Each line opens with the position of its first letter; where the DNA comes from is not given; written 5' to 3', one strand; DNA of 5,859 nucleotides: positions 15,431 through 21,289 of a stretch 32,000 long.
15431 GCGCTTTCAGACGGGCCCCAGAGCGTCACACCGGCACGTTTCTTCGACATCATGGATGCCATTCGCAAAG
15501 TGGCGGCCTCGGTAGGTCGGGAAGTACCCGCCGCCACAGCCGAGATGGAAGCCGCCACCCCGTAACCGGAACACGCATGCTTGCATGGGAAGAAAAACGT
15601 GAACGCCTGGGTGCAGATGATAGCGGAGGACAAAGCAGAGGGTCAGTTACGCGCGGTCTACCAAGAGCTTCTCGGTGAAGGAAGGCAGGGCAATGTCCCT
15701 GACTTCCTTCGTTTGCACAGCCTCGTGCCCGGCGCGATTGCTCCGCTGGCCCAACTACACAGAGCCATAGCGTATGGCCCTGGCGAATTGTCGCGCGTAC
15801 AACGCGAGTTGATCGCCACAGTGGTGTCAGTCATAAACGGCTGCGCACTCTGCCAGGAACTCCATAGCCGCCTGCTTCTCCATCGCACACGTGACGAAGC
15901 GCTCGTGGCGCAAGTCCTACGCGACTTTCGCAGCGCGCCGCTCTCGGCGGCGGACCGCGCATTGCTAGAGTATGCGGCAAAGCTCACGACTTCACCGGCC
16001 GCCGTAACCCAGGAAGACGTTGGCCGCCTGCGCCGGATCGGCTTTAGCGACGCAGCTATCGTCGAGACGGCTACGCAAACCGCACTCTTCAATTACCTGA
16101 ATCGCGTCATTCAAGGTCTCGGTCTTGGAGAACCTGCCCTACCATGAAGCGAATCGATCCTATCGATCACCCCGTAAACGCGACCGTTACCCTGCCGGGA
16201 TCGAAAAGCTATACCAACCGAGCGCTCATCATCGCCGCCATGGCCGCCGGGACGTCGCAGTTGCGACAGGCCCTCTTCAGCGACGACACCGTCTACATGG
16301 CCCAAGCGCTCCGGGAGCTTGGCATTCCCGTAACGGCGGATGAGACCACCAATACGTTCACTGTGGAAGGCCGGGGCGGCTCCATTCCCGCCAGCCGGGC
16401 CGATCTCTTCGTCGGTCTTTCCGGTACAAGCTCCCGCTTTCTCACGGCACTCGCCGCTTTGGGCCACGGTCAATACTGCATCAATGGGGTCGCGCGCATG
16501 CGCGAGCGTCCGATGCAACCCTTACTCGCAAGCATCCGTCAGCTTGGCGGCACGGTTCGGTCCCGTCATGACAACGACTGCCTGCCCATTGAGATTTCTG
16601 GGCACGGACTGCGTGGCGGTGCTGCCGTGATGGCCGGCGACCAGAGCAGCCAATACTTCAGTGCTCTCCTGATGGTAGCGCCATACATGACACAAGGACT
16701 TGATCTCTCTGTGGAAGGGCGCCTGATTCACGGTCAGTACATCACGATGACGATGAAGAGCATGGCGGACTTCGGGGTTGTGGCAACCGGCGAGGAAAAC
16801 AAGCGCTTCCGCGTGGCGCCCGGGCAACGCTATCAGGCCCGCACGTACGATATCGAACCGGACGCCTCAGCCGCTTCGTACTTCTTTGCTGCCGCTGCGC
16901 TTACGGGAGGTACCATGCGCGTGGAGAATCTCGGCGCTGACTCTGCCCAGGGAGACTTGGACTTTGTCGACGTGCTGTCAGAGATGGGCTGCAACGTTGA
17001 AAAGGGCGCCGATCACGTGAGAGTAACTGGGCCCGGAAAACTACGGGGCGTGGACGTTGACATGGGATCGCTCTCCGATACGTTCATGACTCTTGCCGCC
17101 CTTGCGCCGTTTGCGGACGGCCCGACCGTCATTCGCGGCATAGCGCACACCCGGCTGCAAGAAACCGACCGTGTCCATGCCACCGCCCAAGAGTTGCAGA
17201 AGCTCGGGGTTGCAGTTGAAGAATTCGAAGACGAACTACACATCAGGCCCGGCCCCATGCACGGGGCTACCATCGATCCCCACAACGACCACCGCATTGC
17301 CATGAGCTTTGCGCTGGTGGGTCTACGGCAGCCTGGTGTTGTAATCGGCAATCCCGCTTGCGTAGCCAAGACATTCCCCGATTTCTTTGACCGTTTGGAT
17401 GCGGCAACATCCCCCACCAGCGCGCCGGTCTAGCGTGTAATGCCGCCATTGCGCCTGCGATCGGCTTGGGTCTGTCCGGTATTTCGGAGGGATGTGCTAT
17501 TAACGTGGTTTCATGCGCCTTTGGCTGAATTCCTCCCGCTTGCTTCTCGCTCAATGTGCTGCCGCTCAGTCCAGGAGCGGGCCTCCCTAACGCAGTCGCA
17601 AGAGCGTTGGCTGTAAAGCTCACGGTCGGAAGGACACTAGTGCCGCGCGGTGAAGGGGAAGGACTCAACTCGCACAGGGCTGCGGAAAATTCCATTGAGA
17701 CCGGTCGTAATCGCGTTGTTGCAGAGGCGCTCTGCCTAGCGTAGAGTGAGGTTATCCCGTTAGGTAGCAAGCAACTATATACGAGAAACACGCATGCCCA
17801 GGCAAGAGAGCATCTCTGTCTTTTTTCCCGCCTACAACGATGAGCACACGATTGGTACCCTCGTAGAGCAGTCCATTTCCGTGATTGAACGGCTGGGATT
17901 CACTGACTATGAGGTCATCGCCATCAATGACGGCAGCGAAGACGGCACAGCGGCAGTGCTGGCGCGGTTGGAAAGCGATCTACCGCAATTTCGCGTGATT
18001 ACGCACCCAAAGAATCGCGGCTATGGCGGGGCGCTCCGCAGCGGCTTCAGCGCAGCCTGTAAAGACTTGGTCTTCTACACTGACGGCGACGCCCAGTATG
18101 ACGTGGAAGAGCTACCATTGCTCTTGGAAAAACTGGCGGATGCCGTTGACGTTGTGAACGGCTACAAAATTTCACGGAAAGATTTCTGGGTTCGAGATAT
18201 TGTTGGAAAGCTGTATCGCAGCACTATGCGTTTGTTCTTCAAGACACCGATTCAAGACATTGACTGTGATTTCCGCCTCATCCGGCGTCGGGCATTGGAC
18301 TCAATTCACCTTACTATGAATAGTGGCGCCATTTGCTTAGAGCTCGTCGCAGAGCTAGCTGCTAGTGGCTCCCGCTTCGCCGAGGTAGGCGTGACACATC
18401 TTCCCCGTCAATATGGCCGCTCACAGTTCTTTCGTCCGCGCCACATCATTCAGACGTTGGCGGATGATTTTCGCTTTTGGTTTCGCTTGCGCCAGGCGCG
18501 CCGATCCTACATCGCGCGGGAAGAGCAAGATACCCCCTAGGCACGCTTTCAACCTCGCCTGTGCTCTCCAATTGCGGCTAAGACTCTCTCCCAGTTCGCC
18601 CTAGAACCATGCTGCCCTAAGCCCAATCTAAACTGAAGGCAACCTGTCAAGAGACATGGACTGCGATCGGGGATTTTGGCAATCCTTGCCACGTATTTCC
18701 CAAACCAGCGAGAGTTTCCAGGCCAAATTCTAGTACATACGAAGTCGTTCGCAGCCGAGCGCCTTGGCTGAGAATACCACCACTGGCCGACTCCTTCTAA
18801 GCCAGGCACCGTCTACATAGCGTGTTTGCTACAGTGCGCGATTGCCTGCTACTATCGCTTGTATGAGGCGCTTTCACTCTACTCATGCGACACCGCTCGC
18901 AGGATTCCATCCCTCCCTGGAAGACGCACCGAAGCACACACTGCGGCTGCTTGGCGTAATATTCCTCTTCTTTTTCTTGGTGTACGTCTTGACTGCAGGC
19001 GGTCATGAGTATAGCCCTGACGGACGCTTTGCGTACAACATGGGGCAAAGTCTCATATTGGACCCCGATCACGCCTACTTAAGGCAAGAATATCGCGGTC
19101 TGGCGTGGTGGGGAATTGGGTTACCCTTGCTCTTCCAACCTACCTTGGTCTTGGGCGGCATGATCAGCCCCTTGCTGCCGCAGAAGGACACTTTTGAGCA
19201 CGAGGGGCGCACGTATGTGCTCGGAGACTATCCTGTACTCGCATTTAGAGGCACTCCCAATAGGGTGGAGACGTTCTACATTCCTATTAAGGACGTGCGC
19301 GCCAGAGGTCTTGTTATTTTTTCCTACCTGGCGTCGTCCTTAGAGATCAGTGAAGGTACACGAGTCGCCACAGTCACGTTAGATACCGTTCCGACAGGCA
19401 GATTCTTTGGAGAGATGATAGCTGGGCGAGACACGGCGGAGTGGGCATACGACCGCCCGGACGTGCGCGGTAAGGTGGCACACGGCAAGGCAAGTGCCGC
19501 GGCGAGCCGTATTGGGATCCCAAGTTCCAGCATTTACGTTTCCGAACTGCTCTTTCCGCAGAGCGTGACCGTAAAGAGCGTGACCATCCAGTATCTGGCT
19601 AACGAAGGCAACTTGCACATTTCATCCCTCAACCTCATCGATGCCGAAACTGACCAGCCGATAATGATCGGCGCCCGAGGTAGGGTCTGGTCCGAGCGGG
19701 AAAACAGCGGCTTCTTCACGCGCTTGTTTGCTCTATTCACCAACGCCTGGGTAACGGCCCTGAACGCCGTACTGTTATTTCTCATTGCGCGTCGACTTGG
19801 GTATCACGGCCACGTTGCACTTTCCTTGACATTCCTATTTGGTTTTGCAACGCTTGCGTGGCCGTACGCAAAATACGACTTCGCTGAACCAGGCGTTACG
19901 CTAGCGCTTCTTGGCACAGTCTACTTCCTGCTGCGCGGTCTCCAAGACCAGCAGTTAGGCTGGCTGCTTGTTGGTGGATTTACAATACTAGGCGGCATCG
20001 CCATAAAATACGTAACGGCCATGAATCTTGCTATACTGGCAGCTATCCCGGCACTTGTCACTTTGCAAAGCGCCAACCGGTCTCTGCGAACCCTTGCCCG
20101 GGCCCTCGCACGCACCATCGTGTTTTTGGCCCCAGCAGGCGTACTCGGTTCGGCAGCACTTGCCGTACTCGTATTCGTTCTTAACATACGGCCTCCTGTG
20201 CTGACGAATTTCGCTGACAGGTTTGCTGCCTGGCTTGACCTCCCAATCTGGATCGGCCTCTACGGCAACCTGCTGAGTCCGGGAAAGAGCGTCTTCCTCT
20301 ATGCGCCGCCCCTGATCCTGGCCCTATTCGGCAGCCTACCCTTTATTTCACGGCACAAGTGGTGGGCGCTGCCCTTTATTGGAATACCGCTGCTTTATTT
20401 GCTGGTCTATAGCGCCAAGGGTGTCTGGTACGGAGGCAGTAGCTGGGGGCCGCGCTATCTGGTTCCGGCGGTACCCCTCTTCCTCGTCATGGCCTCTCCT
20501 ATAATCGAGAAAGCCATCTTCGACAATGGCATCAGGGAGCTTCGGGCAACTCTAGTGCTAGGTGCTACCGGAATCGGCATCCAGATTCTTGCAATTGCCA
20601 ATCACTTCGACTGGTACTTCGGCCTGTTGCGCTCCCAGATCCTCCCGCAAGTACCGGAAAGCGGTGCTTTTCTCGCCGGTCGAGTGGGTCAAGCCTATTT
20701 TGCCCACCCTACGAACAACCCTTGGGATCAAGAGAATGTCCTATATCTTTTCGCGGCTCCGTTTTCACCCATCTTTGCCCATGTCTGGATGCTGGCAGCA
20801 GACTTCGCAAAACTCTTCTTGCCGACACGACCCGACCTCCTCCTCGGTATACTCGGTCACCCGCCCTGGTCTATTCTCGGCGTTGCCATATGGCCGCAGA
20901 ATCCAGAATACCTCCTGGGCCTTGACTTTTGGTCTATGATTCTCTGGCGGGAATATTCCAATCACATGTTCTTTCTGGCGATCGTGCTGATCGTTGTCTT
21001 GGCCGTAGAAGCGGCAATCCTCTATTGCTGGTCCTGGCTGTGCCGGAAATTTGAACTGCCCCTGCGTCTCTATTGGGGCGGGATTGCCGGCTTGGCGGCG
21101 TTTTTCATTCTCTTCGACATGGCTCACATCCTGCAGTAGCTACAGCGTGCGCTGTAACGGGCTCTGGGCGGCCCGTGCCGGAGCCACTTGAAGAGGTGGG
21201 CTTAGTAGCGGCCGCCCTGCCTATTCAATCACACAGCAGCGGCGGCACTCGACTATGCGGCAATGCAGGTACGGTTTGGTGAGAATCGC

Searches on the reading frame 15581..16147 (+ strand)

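Call 8: search_protein_families(library=pfam, proteins=[window:15581-16147:+], max_evalue=0.001)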
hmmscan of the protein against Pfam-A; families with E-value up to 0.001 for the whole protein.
window:15581-16147:+ (188 aa): 1 family
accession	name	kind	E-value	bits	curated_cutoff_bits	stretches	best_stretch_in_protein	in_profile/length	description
PF02627.25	CMD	-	4.8e-13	49.3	23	1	56-132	7-82/84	Carboxymuconolactone decarboxylase family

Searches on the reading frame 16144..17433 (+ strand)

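Call 9: search_protein_families(library=pfam, proteins=[window:16144-17433:+], max_evalue=0.001)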
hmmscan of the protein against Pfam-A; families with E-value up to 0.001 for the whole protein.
window:16144-17433:+ (429 aa): 1 family
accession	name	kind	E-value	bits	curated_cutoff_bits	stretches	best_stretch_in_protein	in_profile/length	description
PF00275.25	EPSP_synthase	-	6.2e-120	401.1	22.8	1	9-418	5-417/417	EPSP synthase (3-phosphoshikimate 1-carboxyvinyltransferase)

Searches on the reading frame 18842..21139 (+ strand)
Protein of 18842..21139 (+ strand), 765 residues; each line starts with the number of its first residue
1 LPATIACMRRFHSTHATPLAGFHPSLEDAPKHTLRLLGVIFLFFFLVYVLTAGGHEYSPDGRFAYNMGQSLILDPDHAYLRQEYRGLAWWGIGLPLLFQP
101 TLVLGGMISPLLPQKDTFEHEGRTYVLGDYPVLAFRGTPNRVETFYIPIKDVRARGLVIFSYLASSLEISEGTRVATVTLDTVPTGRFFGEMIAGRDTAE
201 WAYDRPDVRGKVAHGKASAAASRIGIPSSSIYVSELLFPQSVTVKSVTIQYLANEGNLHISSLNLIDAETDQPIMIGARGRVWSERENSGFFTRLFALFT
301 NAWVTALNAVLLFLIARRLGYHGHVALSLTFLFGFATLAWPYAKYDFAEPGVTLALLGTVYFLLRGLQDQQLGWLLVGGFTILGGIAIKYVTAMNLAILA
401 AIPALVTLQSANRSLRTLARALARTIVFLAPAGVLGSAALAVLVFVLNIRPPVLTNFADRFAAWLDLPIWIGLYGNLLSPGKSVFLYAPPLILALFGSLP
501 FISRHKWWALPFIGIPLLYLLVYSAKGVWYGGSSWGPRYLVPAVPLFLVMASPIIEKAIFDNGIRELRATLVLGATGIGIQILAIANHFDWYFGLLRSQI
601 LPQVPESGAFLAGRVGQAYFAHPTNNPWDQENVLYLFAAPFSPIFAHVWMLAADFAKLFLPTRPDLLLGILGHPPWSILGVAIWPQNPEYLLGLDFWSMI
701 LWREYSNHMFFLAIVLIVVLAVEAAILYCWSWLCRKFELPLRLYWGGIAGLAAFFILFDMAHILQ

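Call 9: search_protein_families(library=pfam, proteins=[window:18842-21139:+], max_evalue=0.001)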
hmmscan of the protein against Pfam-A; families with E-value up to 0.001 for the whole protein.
window:18842-21139:+ (765 aa): 0 families

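Call 63: search_protein_families(library=ncbifam, proteins=[window:18842-21139:+], max_evalue=0.01)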
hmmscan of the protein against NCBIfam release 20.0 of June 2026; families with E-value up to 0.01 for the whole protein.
window:18842-21139:+ (765 aa): 1 family
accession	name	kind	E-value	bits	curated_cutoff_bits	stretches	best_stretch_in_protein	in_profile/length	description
NF047440.1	LA3751_2_3_fam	subfamily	0.00092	18.1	200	1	292-558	96-357/460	LA_3751/LA_3752 family putative glycosyltransferase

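Call 74: search_solved_structures(query=window:18842-21139:+, max_evalue=1)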
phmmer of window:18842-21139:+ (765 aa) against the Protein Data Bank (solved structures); distinct sequences matched with E-value up to 1: 0.

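Call 90: search_protein_families(library=pfam, proteins=[window:18842-21139:+], max_evalue=5)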
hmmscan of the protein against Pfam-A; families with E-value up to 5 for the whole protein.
window:18842-21139:+ (765 aa): 1 family
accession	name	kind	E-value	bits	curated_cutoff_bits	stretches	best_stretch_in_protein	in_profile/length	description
PF06785.16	UPF0242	-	0.019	15.5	33.5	1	483-518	8-41/194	Uncharacterised protein family (UPF0242) N-terminus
